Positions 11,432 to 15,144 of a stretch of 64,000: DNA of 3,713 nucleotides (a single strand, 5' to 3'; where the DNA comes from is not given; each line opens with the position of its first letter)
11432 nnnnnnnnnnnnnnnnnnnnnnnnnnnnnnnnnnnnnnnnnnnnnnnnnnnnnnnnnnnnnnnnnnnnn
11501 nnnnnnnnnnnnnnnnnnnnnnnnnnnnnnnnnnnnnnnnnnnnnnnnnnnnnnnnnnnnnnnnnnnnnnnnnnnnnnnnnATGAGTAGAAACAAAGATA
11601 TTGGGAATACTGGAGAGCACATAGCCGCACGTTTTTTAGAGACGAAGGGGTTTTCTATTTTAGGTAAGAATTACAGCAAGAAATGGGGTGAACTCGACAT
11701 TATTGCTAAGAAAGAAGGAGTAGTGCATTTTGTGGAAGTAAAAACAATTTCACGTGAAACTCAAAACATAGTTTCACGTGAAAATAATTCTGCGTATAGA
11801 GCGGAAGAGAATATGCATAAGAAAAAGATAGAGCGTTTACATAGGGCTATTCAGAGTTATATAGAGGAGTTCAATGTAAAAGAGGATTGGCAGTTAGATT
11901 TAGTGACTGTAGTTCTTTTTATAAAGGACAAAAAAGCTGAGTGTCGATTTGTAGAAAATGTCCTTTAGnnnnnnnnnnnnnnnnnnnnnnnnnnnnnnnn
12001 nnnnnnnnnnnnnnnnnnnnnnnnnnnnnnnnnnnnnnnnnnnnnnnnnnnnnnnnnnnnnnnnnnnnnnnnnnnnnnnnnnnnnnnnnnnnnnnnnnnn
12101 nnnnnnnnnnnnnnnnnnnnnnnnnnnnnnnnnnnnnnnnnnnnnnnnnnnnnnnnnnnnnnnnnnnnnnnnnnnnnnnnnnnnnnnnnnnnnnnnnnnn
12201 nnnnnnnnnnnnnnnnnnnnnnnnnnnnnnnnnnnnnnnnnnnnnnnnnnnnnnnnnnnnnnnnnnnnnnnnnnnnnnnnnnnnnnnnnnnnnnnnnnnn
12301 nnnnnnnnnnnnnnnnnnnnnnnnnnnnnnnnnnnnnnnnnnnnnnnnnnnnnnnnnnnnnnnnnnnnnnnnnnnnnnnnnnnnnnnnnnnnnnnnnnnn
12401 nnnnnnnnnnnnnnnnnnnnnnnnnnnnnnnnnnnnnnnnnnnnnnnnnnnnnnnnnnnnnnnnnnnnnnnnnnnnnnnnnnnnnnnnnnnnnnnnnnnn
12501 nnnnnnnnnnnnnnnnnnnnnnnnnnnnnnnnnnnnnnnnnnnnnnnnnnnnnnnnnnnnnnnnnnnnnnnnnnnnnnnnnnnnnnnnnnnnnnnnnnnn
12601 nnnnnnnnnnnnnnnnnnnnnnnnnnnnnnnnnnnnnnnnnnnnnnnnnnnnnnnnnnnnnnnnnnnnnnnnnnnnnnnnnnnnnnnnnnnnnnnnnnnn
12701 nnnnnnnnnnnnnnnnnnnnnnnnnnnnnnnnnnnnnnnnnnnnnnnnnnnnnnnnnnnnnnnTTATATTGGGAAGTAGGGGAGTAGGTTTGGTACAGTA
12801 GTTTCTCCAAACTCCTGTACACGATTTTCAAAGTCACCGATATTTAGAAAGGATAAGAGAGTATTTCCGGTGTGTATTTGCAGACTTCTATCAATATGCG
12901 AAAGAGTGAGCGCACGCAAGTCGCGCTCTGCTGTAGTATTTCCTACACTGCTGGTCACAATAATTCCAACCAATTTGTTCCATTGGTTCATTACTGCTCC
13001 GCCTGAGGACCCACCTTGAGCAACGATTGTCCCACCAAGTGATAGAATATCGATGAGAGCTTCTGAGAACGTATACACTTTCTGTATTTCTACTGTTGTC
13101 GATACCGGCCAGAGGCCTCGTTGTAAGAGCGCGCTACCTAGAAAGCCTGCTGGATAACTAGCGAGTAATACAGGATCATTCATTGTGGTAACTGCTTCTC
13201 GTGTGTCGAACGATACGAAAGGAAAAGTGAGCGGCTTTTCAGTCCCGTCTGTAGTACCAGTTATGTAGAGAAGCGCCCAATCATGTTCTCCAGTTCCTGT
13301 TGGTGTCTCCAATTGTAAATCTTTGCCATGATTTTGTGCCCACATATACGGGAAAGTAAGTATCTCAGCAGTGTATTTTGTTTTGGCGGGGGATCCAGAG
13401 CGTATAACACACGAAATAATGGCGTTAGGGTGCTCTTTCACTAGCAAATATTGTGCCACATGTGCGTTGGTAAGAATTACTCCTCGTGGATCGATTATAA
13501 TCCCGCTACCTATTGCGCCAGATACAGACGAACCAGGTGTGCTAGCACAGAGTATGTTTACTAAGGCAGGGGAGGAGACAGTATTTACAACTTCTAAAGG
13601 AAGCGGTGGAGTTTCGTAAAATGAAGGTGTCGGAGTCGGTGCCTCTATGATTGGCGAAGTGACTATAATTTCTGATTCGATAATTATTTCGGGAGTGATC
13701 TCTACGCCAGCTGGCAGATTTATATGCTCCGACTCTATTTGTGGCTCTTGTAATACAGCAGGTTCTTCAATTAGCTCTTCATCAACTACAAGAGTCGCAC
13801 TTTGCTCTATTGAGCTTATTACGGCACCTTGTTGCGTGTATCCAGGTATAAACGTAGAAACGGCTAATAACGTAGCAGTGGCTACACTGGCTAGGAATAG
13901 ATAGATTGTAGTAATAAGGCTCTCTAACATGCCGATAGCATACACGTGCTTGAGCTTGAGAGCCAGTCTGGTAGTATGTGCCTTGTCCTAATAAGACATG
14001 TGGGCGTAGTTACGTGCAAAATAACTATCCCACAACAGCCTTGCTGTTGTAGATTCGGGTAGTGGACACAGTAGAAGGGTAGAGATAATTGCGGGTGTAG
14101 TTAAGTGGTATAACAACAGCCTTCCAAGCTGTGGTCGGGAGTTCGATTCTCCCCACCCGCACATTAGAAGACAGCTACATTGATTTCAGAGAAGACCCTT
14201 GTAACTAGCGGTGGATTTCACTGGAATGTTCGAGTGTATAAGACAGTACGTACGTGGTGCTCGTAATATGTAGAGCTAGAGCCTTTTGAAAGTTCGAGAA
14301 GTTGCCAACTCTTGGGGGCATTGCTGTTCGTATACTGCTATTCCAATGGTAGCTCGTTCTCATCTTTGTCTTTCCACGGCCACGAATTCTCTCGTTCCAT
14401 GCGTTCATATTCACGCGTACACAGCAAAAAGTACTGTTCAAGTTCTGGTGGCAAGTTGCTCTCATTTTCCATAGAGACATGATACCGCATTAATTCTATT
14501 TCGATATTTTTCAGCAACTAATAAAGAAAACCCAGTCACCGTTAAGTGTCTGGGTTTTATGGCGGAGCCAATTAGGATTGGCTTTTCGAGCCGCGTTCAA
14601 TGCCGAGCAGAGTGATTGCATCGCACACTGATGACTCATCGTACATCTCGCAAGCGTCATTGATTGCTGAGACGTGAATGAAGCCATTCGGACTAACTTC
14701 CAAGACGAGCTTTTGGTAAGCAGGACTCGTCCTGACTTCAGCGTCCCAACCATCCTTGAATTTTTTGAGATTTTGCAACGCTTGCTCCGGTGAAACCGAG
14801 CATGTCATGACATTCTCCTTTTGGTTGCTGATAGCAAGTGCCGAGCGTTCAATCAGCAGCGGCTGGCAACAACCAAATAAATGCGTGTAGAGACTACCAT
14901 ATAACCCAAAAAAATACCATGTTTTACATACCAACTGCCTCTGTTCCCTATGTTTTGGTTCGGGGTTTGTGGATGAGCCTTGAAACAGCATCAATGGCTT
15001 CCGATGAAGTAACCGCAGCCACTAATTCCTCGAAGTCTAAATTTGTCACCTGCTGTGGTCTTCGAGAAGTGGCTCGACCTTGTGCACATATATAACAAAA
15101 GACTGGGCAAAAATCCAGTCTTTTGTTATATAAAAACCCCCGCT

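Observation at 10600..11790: Five copies of the palindromic unit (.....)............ within 1.2 kb, flanking a K+ channel gene and inserted in-frame in yraN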

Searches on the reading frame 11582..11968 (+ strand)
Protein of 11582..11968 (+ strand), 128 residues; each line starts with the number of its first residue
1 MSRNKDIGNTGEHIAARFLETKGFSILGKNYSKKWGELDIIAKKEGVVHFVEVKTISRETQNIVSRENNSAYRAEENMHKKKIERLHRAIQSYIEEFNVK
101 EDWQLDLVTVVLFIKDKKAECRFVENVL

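Call 6: search_protein_families(library=pfam, proteins=[window:11582-11968:+])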
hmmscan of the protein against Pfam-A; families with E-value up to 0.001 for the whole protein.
window:11582-11968:+ (128 aa): 2 families
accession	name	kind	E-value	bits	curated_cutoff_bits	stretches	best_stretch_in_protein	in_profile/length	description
PF02021.23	UPF0102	-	3.6e-19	69.3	23.6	1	11-110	1-80/80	Uncharacterised protein family UPF0102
PF08378.17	NERD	-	0.00045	21.2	22.1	1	8-97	2-95/111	Nuclease-related domain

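Call 13: find_homologous_proteins(query=window:11582-11965:+)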
Query window:11582-11965:+ (128 aa): 175 proteins with E <= 0.001 among 217 candidates; the best 120 are listed.
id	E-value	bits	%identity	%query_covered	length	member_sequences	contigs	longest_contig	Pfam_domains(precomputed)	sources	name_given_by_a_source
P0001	4.9e-77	274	100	100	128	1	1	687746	PF02021.24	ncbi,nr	ncbi:YraN family protein [Candidatus Kaiserbacteria bacterium]|nr:MAG: YraN family protein [Candidat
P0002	6.2e-59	215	78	100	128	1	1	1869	PF02021.24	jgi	-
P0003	1.4e-54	201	77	100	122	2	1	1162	PF02021.24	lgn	-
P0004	3.0e-54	200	75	100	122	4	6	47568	PF02021.24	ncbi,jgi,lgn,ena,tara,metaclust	tara:strand:+ start:98 stop:466 length:369 start_codon:yes stop_codon:yes gene_type:complete|metaclu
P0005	1.8e-52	194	71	100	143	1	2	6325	PF02021.24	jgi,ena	-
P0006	1.5e-50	188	68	100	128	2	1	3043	PF02021.24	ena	-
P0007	2.9e-49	184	63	100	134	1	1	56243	PF02021.24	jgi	-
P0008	1.4e-43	166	60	100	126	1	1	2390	PF02021.24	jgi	jgi:putative endonuclease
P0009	1.2e-41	159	60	100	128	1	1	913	PF02021.24,PF08378.18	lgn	-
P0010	1.5e-39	153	57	100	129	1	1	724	PF02021.24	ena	-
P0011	3.0e-36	142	87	61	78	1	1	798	-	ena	-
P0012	1.8e-35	140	55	97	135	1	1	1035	PF02021.24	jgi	-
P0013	1.5e-34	137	52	100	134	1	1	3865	PF02021.24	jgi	-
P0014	7.7e-32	128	50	100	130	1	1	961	PF02021.24,PF08378.18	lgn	-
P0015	2.0e-31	126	48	100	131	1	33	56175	PF02021.24,PF08378.18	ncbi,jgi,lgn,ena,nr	ncbi:MAG: hypothetical protein A3I19_01750 [Candidatus Zambryskibacteria bacterium RIFCSPLOWO2_02_FU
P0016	1.1e-30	124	52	100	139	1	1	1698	PF02021.24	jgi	jgi:putative endonuclease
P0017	3.4e-30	123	51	99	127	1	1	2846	PF02021.24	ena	-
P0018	5.2e-30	122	51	95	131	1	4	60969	PF02021.24,PF08378.18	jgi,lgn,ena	jgi:putative endonuclease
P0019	1.5e-29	120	50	99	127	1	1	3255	PF02021.24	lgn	-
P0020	1.9e-29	120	45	100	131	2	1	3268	PF02021.24,PF08378.18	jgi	jgi:putative endonuclease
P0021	2.3e-29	120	49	95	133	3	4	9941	PF02021.24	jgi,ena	-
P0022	3.4e-29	119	47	99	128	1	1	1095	PF02021.24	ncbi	-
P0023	4.0e-29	119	45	95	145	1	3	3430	PF02021.24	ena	-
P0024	2.9e-28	116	48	95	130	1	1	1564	PF02021.24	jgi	-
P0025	3.6e-28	116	49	95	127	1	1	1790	PF02021.24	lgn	-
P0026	5.3e-28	115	47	95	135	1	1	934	PF02021.24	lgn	-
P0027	8.4e-28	115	43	97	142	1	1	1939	PF02021.24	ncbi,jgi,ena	jgi:putative endonuclease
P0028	1.6e-27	114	50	97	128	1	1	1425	PF02021.24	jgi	jgi:putative endonuclease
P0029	1.9e-27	114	48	100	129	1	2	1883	PF02021.24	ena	-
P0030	2.8e-27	113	47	99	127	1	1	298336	PF02021.24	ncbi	-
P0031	3.0e-27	113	49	95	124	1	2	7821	PF02021.24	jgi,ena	-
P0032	6.2e-27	112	55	83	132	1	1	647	PF02021.24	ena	-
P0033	1.6e-26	111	43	97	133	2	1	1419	PF02021.24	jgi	jgi:putative endonuclease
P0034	1.9e-26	110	44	97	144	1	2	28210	PF02021.24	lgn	-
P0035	2.5e-26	110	47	95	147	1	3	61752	PF02021.24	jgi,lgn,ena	-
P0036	3.1e-26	110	46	98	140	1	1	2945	PF02021.24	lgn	-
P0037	3.5e-26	110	46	95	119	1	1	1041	PF02021.24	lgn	-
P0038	4.7e-26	109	48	95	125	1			PF02021.24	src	-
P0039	6.3e-26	109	46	95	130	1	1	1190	PF02021.24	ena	-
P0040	1.4e-25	108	43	99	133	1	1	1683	PF02021.24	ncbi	-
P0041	2.1e-25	107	42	98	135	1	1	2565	PF02021.24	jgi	-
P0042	2.9e-25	107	43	97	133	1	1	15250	PF02021.24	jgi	jgi:putative endonuclease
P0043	3.8e-25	106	44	95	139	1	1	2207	PF02021.24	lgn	-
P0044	4.3e-25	106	43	96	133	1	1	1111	PF02021.24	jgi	jgi:putative endonuclease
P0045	7.7e-25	105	43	100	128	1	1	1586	PF02021.24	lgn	-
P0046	1.2e-24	105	45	95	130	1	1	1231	PF02021.24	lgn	-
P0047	1.2e-24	105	43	99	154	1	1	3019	PF02021.24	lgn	-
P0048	9.6e-24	102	42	95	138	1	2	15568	PF02021.24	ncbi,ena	-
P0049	1.3e-23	101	41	95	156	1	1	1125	PF02021.24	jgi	jgi:putative endonuclease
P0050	1.4e-23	101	43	95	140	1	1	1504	PF02021.24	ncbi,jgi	-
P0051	2.1e-23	101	43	100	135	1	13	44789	PF02021.24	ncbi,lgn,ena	ncbi:MAG: YraN family protein [Patescibacteria group bacterium]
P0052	4.4e-23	100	43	99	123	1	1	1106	PF02021.24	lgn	-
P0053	4.8e-23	99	43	95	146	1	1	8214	PF02021.24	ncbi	-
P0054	4.8e-23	99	49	88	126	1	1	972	PF02021.24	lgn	-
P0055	5.6e-23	99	40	100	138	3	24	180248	PF02021.24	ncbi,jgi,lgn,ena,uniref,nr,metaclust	ncbi:MAG: hypothetical protein A3C08_03465 [Candidatus Taylorbacteria bacterium RIFCSPHIGHO2_02_FULL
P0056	6.0e-23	99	40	95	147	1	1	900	PF02021.24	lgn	-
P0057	6.8e-23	99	42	99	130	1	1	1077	PF02021.24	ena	-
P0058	7.7e-23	99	42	100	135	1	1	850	PF02021.24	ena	-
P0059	9.4e-23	98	40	95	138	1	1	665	PF02021.24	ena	-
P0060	1.0e-22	98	39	95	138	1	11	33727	PF02021.24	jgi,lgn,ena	-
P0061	1.1e-22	98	40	95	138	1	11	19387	PF02021.24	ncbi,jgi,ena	-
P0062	2.5e-22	97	40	100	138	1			PF02021.24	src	-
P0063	3.4e-22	97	40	95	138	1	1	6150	PF02021.24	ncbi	-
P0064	3.5e-22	97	45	95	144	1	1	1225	PF02021.24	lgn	-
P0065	1.0e-21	95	40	95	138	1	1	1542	PF02021.24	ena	-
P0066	1.2e-21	95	41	98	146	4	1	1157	PF02021.24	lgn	-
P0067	1.4e-21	95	44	95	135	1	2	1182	PF02021.24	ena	-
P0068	1.6e-21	95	40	95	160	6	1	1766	PF02021.24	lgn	-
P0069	1.7e-21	94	40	95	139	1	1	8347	PF02021.24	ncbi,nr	ncbi:MAG: YraN family protein [bacterium]|nr:YraN family protein [bacterium]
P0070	2.5e-21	94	39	95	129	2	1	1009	PF02021.24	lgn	-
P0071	5.3e-21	93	44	91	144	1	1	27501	PF02021.24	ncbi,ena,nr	ncbi:MAG: putative endonuclease [Parcubacteria group bacterium Gr01-1014_17]|nr:MAG: putative endonu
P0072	7.0e-21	92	42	95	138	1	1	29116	PF02021.24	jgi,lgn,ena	-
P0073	2.1e-20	91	39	99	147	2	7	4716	PF02021.24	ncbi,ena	-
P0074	2.9e-20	90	41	95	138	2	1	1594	PF02021.24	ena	-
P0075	2.9e-20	90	38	100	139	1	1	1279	PF02021.24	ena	-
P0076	2.9e-19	87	34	95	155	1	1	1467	PF02021.24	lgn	-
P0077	5.6e-19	86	41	95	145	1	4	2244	PF02021.24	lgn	-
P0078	6.3e-18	83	40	95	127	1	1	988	PF02021.24,PF08378.18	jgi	jgi:putative endonuclease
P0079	9.2e-18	82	43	98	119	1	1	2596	PF02021.24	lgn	-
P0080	9.4e-18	82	39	99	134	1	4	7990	PF02021.24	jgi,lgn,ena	-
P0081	1.3e-17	82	46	95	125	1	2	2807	PF02021.24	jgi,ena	-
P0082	1.6e-16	78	41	95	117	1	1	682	PF02021.24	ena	-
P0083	1.6e-16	78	39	97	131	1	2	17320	PF02021.24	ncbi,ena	-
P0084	2.2e-16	78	40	97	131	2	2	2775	PF02021.24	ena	-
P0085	2.9e-16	78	39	100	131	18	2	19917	PF02021.24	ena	-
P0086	7.3e-16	76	37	98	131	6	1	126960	PF02021.24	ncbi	-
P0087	2.4e-15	75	30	100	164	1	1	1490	PF02021.24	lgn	-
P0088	1.0e-14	73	38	100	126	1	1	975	PF02021.24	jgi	-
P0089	1.6e-14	72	39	92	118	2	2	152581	PF02021.24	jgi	jgi:putative endonuclease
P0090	1.4e-12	66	36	97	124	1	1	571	PF02021.24,PF08378.18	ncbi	-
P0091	3.0e-12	65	44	70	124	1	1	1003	PF02021.24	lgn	-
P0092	7.2e-12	63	37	99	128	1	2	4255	PF02021.24,PF08378.18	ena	-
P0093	7.8e-12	63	35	99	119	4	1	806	PF02021.24,PF08378.18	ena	-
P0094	2.8e-11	61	41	88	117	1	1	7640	PF02021.24,PF08378.18,PF04471.19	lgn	-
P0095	3.4e-11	61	38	86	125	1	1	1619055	PF02021.24,PF08378.18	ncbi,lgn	ncbi:MAG: YraN family protein [Candidatus Gracilibacteria bacterium]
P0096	1.4e-10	59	57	42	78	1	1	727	PF02021.24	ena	-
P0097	4.5e-10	58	38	84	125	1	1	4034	PF02021.24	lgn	-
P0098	5.9e-10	57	38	88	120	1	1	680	PF02021.24,PF08378.18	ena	-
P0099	6.9e-10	57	30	97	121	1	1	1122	PF02021.24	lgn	-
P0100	9.0e-10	57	39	84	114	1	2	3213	PF02021.24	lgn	-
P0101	1.7e-9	56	34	99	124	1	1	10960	PF02021.24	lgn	-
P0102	2.1e-9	55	38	84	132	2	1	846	PF02021.24,PF08378.18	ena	-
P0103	3.3e-9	55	35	100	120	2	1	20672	PF02021.24,PF08378.18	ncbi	-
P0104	5.2e-9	54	33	88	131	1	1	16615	PF02021.24,PF08378.18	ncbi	-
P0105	7.0e-9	54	63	38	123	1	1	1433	PF02021.24,PF08378.18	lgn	-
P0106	7.9e-9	54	34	99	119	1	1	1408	PF02021.24,PF08378.18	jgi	jgi:putative endonuclease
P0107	1.1e-8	53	36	84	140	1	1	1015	PF02021.24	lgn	-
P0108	2.2e-8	52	34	84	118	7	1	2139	PF02021.24,PF08378.18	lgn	-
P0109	4.2e-8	51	39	82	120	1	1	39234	PF02021.24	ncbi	-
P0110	6.1e-8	51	35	89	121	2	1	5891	PF02021.24,PF08378.18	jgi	jgi:putative endonuclease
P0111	1.5e-7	50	37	88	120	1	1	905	PF02021.24,PF08378.18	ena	-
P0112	2.2e-7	49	55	38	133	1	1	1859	PF02021.24,PF08378.18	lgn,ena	-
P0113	2.5e-7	49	55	38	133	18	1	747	PF02021.24,PF08378.18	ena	-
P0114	3.4e-7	48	35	84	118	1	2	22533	PF02021.24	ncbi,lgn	ncbi:MAG TPA: YraN family protein [Gryllotalpicola sp.]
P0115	3.8e-7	48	34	85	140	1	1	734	PF02021.24,PF08378.18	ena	-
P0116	4.2e-7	48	51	45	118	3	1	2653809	PF02021.24,PF08378.18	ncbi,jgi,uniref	ncbi:hypothetical protein GCM10022286_07780 [Gryllotalpicola daejeonensis]|jgi:putative endonuclease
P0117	4.7e-7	48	34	84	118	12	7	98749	PF02021.24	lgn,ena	-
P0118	4.7e-7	48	51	45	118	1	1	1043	PF02021.24,PF08378.18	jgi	jgi:putative endonuclease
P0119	4.9e-7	48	33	99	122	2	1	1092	PF02021.24,PF08378.18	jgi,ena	-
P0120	5.8e-7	48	37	66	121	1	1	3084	PF02021.24,PF08378.18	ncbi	-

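Call 16: find_encoding_contigs(protein=P0001, flank=10000, max_places=3)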
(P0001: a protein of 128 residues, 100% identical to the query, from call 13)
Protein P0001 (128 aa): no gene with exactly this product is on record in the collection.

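Call 18: find_related_loci(query=A2, collection=genome_contigs, flank=10000)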
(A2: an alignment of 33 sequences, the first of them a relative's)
Query A2 (128 aa) in genome_contigs; peptide patterns used: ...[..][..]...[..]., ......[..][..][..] (x = any residue, [..] = any of these).
600 stretches matched a pattern (row limit reached: there are more); 597 encode a relative of the query (tblastn E <= 1e-3); the best 80 are kept; 80 distinct loci.
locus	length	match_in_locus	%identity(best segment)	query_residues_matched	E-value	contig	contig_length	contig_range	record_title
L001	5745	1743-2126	68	1-128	2e-56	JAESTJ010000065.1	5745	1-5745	MAG: Candidatus Paceibacterota bacterium isolate NORP311 CoAssembly_3600654, whole genome shotgun sequence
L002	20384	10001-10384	57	1-128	2e-47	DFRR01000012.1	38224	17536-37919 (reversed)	MAG TPA_asm: Patescibacteria group bacterium UBA3458 UBA3458_contig_2983, whole genome shotgun sequence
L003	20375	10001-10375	50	4-128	2e-39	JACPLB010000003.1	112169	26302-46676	MAG: Candidatus Kaiserbacteria bacterium isolate NC_groundwater_510_Ag_S-0.1um_48_15 S35_SO-1_scaffold_87457, whole geno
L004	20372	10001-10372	52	5-128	1e-39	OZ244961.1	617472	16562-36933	MAG: Candidatus Paceibacterota bacterium isolate 63aa3da3-3836-4a92-b552-87f0a2bd5cc7 genome assembly, chromosome: 1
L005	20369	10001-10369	50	6-128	1e-38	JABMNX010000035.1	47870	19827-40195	MAG: Candidatus Kaiserbacteria bacterium isolate bin.102 k141_5154103, whole genome shotgun sequence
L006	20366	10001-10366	51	7-127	2e-38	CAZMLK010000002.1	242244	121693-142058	MAG TPA_asm: uncultured Candidatus Saccharibacteria bacterium isolate SRP342105_co1_72 genome assembly, contig: NODE_41_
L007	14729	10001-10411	50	2-128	3e-38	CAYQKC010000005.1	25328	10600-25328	MAG TPA_asm: uncultured Candidatus Saccharibacteria bacterium isolate SRP093762_co1_171 genome assembly, contig: NODE_11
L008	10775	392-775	49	2-128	2e-37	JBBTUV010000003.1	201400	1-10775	MAG: Patescibacteria group bacterium isolate H41-bin052_1 H41_bin052_1_000000000003, whole genome shotgun sequence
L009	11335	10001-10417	47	2-128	1e-37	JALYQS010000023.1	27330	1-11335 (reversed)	MAG: bacterium isolate MDV bin69 SD1454-56_k127_1449423, whole genome shotgun sequence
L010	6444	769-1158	50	1-128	3e-37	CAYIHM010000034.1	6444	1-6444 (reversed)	MAG TPA_asm: uncultured Candidatus Saccharibacteria bacterium isolate ERP119705_co24_246 genome assembly, contig: NODE_1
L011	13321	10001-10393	48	2-128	2e-37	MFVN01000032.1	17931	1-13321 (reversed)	MAG: Candidatus Nomurabacteria bacterium RIFCSPLOWO2_02_FULL_42_17 rifcsplowo2_02_scaffold_4045, whole genome shotgun se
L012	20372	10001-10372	49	7-128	1e-36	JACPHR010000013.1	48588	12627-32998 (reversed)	MAG: Candidatus Taylorbacteria bacterium isolate NC_groundwater_419_Ag_B-0.1um_49_17 GD18-4_B1_scaffold_508035, whole ge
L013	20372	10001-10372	49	3-127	1e-36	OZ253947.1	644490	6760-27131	MAG: Candidatus Paceibacterota bacterium isolate 943e5f1b-fc77-4159-9421-3b44cfae6817 genome assembly, chromosome: 1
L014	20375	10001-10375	49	4-128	1e-35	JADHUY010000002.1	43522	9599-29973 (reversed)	MAG: Parcubacteria group bacterium isolate BS150m-G58 BS-150m-C665, whole genome shotgun sequence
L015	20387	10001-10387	47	2-128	1e-35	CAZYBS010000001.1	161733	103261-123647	MAG TPA_asm: uncultured Candidatus Saccharibacteria bacterium isolate SRP178908_co1_81 genome assembly, contig: NODE_30_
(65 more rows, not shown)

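Call 30: search_protein_families(library=ncbifam, proteins=[window:11582-11968:+], max_evalue=0.1)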
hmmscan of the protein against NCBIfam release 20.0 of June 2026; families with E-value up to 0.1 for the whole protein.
window:11582-11968:+ (128 aa): 24 families
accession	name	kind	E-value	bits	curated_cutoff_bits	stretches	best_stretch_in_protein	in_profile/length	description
NF009152.0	PRK12497.2-4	equivalog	3.3e-23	81.9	111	1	4-126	7-111/114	YraN family protein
NF009154.0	PRK12497.3-3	equivalog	7.5e-19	68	109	1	2-120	7-115/123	YraN family protein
NF011271.0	PRK14678.1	equivalog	2.6e-15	56.5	172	1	3-112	4-102/120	hypothetical protein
NF009150.0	PRK12497.1-3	equivalog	3.4e-15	56.1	81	1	3-110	4-103/118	YraN family protein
NF011270.0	PRK14677.1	equivalog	1e-14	54.8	124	1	11-111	7-95/108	hypothetical protein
NF009151.0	PRK12497.1-5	equivalog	1.4e-14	54.4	124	1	6-63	15-72/126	YraN family protein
TIGR00252.1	TIGR00252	hypoth_equivalog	6e-14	52.1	69.05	1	3-59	5-61/123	YraN family protein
NF011281.0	PRK14689.1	equivalog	6.6e-14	52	122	1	4-124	7-118/128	hypothetical protein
NF011268.0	PRK14675.1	equivalog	8.6e-13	48.4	180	1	2-58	7-63/127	hypothetical protein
NF011273.0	PRK14680.1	equivalog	1.3e-12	47.8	199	1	3-110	4-102/134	hypothetical protein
NF011274.0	PRK14681.1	equivalog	2.4e-12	47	207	1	4-112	42-144/158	hypothetical protein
NF009153.0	PRK12497.3-1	equivalog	3.6e-10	40.1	171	1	5-62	10-69/125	YraN family protein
NF011280.0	PRK14688.1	equivalog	4.3e-09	36.4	230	1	3-116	4-108/121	hypothetical protein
NF009156.0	PRK12497.4-2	equivalog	9.4e-09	35.7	162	1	6-88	5-77/114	YraN family protein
NF011275.0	PRK14682.1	equivalog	1.6e-08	34.9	203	1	6-60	5-60/117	hypothetical protein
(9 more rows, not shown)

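Call 49: predict_structure(alignment_id=A2)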
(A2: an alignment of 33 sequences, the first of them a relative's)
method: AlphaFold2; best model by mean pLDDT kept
length: 128 residues; sequences in the alignment: 33
mean_pLDDT: 84.8   pTM: 0.78
mean pLDDT of the five models: 84.8, 83.1, 82.5, 81.7, 79.4
residues with pLDDT >= 90: 76; 70-90: 29; 50-70: 11; < 50: 12
segments of 3 or more residues with pLDDT < 50: 60-69
pLDDT, mean of each block of 10 residues (from residue 1): 76 96 97 93 97 80 45 65 91 96 94 86 88
secondary structure, 60 per line:
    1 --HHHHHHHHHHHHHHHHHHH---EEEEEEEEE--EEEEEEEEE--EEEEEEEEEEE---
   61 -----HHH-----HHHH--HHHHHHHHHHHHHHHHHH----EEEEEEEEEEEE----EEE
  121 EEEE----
elements in order: H3-21 E25-33 E36-44 E47-57 H74-77 H80-97 E102-113 E118-124

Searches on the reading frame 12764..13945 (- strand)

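Call 7: search_protein_families(library=pfam, proteins=[window:12764-13945:-])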
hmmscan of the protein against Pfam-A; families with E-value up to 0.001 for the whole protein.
window:12764-13945:- (393 aa): 2 families
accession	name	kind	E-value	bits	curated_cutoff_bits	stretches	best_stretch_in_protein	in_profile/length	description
PF13365.12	Trypsin_2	-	1.2e-11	46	27.6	1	146-328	1-144/144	Trypsin-like peptidase domain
PF00089.32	Trypsin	-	1e-05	25.9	20.6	1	144-334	25-199/220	Trypsin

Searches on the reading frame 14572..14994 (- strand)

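Call 7: search_protein_families(library=pfam, proteins=[window:14572-14994:-])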
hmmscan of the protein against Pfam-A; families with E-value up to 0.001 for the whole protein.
window:14572-14994:- (140 aa): 0 families

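Call 30: search_protein_families(library=ncbifam, proteins=[window:14572-14994:-], max_evalue=0.1)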
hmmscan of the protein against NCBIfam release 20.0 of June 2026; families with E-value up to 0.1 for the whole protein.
window:14572-14994:- (140 aa): 1 family
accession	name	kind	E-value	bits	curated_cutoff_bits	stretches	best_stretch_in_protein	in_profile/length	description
TIGR03527.1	selenium_YedF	equivalog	0.056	13.3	110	1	41-95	7-60/194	sulfurtransferase-like selenium metabolism protein YedF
